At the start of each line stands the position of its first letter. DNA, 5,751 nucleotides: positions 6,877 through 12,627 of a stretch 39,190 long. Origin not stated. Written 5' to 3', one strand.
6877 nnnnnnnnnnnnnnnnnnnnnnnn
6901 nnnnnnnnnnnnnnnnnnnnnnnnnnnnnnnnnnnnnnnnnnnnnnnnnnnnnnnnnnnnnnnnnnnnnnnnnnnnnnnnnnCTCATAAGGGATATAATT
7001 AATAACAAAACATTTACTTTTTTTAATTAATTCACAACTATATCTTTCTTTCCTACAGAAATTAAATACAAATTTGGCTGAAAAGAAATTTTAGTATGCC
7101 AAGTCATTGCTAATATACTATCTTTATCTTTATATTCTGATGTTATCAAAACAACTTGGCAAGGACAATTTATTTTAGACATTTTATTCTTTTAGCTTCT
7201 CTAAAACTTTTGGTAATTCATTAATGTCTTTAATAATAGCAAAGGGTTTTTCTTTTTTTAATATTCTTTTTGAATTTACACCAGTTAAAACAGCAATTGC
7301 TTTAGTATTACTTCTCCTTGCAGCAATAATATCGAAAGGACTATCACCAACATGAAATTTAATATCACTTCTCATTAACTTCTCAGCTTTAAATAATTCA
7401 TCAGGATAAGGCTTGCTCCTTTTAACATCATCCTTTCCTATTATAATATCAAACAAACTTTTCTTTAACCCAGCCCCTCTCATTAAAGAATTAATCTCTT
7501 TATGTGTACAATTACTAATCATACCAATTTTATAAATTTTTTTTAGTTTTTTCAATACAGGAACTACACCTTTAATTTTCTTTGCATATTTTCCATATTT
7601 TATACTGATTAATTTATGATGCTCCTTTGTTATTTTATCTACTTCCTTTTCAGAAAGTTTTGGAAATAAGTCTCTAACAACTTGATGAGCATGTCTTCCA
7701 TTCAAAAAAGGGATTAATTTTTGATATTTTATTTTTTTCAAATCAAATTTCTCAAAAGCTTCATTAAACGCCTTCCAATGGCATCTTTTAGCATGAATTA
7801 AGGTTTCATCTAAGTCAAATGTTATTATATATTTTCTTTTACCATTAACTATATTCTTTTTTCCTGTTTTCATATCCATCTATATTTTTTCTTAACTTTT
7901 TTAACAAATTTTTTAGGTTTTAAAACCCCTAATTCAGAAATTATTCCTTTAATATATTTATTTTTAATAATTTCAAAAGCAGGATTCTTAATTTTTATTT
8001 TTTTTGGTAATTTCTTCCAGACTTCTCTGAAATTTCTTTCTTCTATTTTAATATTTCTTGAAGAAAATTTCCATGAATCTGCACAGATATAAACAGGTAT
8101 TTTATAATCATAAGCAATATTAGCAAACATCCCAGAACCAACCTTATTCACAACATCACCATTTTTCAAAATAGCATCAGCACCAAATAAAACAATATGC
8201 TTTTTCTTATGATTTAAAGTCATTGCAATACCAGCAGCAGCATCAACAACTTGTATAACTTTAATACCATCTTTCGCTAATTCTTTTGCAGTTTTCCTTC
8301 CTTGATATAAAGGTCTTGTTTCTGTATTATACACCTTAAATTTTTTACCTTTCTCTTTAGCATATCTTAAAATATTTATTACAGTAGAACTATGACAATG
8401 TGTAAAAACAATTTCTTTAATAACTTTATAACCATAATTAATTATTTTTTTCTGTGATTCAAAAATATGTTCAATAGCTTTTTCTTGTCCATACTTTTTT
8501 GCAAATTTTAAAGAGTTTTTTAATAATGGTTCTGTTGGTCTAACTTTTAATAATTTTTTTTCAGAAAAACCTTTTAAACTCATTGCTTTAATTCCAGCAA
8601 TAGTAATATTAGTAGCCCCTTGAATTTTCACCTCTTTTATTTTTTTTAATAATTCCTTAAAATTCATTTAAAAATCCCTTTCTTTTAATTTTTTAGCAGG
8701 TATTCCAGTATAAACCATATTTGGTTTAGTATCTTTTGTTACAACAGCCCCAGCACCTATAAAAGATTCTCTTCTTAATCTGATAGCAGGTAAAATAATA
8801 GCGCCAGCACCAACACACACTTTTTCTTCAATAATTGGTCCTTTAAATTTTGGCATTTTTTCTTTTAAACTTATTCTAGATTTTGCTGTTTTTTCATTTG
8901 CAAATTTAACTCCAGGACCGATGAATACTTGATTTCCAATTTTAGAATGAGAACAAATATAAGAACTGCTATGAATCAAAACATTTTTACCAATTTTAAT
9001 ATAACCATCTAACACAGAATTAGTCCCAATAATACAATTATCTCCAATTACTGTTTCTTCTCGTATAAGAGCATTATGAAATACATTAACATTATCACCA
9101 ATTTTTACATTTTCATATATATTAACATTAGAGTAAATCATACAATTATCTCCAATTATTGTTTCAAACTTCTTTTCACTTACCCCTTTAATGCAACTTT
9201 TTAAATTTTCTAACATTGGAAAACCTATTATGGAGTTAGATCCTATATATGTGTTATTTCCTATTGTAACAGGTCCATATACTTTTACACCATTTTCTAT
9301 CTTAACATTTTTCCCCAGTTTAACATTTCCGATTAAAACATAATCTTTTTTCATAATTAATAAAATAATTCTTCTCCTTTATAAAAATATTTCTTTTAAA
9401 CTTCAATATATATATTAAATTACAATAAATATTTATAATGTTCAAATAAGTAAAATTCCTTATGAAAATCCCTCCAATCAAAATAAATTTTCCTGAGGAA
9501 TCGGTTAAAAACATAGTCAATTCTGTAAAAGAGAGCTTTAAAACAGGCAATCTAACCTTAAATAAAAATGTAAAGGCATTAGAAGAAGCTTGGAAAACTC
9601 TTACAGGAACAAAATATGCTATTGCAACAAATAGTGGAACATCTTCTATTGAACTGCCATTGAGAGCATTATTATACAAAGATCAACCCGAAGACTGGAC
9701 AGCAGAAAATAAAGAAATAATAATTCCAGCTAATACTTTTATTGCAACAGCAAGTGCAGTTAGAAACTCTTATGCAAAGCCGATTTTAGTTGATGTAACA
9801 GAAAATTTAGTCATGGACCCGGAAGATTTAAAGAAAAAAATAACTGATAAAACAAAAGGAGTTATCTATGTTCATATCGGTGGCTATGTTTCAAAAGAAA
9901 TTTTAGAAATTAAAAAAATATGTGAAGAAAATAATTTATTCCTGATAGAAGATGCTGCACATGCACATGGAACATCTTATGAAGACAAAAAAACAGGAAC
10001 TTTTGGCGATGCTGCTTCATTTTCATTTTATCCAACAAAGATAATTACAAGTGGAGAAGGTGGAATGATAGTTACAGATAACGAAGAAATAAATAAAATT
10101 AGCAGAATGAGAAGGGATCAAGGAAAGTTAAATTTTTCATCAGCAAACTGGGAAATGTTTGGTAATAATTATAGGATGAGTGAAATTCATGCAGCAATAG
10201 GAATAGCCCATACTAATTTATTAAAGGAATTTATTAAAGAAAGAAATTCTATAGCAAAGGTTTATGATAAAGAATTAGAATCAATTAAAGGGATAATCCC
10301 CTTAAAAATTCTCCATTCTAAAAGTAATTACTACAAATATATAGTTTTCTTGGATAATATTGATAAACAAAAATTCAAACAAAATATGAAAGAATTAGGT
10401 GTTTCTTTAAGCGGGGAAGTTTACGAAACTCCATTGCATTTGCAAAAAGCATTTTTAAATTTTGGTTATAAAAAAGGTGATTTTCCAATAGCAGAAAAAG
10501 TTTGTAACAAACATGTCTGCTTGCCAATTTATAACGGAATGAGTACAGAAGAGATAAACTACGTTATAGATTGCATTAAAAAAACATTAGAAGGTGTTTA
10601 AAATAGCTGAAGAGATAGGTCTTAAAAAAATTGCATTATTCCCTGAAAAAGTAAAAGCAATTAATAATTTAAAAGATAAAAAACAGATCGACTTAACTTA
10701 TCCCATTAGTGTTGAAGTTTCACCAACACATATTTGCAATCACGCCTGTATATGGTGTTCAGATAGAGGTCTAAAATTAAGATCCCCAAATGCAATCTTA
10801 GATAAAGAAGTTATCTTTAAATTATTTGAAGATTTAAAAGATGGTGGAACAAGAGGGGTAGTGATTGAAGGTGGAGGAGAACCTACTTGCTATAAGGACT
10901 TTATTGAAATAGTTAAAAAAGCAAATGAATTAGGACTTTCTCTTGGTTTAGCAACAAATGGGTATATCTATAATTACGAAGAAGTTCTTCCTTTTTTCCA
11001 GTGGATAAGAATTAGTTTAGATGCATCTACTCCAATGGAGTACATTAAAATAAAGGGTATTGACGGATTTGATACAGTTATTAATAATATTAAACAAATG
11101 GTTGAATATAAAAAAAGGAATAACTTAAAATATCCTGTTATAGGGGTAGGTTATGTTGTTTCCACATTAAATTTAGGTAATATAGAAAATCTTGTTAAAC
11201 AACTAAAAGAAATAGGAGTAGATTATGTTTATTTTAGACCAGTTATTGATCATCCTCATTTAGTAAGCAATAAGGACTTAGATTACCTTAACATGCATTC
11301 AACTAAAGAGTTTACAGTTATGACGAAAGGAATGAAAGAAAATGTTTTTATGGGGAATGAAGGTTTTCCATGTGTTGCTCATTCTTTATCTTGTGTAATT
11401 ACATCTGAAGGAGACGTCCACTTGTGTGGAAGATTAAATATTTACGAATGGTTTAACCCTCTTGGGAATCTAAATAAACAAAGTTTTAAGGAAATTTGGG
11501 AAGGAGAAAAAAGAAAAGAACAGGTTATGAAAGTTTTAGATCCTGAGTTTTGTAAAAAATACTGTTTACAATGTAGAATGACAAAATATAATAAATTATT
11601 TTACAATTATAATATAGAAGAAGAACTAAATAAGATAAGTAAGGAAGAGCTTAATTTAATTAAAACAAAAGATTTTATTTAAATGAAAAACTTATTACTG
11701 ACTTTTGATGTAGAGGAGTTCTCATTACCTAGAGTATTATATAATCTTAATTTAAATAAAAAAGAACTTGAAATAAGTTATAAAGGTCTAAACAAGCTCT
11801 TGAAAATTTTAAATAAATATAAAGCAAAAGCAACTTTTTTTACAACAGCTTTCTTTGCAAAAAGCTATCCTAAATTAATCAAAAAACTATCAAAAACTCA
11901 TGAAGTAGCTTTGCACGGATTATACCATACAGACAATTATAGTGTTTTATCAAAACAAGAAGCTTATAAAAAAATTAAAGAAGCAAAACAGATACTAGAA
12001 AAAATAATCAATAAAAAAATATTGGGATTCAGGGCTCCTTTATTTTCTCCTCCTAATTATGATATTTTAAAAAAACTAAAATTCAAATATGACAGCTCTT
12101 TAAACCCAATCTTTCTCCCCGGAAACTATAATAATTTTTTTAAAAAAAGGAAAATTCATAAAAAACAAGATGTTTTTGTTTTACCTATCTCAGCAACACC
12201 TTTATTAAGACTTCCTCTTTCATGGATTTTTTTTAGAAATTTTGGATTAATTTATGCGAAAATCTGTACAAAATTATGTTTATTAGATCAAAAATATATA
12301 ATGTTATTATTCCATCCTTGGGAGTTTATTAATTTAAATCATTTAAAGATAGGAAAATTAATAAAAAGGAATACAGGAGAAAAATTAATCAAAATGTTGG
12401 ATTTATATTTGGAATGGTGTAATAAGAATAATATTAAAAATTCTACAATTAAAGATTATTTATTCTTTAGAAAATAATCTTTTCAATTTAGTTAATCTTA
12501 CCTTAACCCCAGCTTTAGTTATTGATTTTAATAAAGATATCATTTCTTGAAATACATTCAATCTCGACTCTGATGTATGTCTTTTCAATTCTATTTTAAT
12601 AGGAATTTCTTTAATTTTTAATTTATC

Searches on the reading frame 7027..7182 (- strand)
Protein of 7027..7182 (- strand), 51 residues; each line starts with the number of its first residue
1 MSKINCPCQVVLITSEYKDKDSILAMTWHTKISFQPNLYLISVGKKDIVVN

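Call 84: search_protein_families(library=pfam, proteins=[window:7027-7182:-], max_evalue=0.001)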
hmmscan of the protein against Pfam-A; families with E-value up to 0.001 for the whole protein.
window:7027-7182:- (51 aa): 1 family
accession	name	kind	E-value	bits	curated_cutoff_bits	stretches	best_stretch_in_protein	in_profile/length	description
PF01613.24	Flavin_Reduct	-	5e-06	27.1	27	1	6-46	4-44/153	Flavin reductase like domain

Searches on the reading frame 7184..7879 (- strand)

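Call 19: search_protein_families(library=pfam, proteins=[window:7184-7879:-], max_evalue=0.001)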
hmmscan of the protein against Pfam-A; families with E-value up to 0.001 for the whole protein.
window:7184-7879:- (231 aa): 3 families
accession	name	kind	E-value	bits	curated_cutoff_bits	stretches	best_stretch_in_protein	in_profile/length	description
PF13419.12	HAD_2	-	1.5e-26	94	23.8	1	19-197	1-178/178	Haloacid dehalogenase-like hydrolase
PF00702.32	Hydrolase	-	6.4e-16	59.7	26.4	1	19-190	4-190/191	haloacid dehalogenase-like hydrolase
PF13242.12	Hydrolase_like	-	2e-06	28.1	22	1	176-222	26-75/75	HAD-hyrolase-like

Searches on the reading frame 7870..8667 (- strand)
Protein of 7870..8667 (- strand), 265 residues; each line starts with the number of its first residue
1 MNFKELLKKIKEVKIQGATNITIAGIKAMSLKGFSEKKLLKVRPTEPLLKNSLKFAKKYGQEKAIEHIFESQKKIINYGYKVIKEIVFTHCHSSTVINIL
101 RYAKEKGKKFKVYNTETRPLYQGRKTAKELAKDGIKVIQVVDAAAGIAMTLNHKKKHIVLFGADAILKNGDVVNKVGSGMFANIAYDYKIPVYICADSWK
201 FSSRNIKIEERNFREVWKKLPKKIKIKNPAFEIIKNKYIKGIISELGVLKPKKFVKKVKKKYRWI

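Call 19: search_protein_families(library=pfam, proteins=[window:7870-8667:-], max_evalue=0.001)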
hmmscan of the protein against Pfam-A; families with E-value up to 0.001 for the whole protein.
window:7870-8667:- (265 aa): 1 family
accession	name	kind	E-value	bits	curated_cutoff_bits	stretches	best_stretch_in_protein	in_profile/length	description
PF01008.23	IF-2B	-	2.7e-48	165.1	22.4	1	62-251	83-280/280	Initiation factor 2 subunit family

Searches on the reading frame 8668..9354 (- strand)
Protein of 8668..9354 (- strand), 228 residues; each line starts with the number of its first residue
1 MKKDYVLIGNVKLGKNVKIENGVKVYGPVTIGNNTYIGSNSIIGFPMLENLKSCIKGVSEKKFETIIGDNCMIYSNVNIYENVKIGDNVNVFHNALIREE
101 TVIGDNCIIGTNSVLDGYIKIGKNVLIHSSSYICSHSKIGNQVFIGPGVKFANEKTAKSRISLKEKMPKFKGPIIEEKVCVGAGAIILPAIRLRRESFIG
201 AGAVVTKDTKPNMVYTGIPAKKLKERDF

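Call 19: search_protein_families(library=pfam, proteins=[window:8668-9354:-], max_evalue=0.001)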
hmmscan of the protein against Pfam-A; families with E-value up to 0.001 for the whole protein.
window:8668-9354:- (228 aa): 5 families
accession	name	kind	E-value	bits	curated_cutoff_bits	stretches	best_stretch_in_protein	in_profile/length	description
PF00132.30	Hexapep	-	7.8e-37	123.9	27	5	10-44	1-35/36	Bacterial transferase hexapeptide (six repeats)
PF14602.12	Hexapep_2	-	3.3e-17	62.3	27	1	174-207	3-34/34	Hexapeptide repeat of succinyl-transferase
PF25084.1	LbH_EIF2B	-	2.1e-11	44.2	54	2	78-149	17-91/105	EIF2B subunit epsilon LbH domain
PF25087.1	GMPPB_C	-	8.3e-07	29.1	39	0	66-110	12-60/110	GMPPB C-terminal domain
PF25247.1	LbH_GLGC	-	6.3e-06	26.6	27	0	30-97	39-105/135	GLGC left-handed parallel beta-helix domain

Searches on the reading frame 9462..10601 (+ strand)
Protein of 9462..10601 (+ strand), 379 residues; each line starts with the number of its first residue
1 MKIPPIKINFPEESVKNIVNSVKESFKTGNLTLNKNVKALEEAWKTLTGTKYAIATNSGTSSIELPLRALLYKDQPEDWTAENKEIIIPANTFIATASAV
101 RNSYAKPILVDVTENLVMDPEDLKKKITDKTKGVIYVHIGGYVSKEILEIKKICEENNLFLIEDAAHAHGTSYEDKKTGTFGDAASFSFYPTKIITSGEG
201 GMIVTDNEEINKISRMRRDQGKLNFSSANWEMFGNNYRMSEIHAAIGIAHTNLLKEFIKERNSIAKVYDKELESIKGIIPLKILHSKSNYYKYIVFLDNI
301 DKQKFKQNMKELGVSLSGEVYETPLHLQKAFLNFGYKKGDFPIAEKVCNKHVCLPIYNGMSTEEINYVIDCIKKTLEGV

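Call 19: search_protein_families(library=pfam, proteins=[window:9462-10601:+], max_evalue=0.001)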
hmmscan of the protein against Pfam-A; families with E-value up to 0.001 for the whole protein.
window:9462-10601:+ (379 aa): 4 families
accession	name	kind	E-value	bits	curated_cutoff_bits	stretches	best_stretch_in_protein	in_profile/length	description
PF01041.23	DegT_DnrJ_EryC1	-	3.4e-98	329.6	19.8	1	16-372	5-359/360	DegT/DnrJ/EryC1/StrS aminotransferase family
PF01212.27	Beta_elim_lyase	-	1.4e-08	34.8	27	1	34-280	31-273/288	Beta-eliminating lyase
PF01053.26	Cys_Met_Meta_PP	-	7.1e-06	25.3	27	1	34-155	51-161/381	Cys/Met metabolism PLP-dependent enzyme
PF00155.27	Aminotran_1_2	-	0.00022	20.9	19.7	1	25-173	31-194/361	Aminotransferase class I and II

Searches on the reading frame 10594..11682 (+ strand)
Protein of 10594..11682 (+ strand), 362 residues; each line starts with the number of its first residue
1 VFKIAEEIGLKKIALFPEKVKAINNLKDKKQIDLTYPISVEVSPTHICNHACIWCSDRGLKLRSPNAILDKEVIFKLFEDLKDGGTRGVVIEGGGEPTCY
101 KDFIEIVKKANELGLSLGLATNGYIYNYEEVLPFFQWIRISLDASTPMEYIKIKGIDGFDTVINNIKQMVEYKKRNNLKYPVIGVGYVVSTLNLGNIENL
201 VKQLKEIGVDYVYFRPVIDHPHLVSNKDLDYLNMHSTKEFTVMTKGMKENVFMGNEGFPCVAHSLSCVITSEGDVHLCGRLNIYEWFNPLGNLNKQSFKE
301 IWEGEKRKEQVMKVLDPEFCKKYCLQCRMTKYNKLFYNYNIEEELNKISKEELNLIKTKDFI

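Call 24: search_protein_families(library=pfam, proteins=[window:10594-11682:+], max_evalue=0.001)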
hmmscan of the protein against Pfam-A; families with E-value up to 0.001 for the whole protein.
window:10594-11682:+ (362 aa): 3 families
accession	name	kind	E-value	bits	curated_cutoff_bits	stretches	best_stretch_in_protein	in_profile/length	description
PF04055.27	Radical_SAM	-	4.8e-16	59.8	29.5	1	42-202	1-164/166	Radical SAM superfamily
PF13186.11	SPASM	-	2.3e-09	37.9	21.5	1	260-327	1-66/67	Iron-sulfur cluster-binding domain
PF13353.11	Fer4_12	-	5.6e-05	23.9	22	1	47-128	14-96/137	4Fe-4S single cluster domain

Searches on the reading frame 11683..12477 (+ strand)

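Call 24: search_protein_families(library=pfam, proteins=[window:11683-12477:+], max_evalue=0.001)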
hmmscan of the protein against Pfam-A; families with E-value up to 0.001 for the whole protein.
window:11683-12477:+ (264 aa): 2 families
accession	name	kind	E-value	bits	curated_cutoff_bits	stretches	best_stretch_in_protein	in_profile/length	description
PF01522.26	Polysacc_deac_1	-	4.6e-16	59.3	23.1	1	36-120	21-105/124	Polysaccharide deacetylase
PF10096.14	DUF2334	-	6.1e-05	23.1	26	1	70-212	64-188/203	Uncharacterized protein conserved in bacteria (DUF2334)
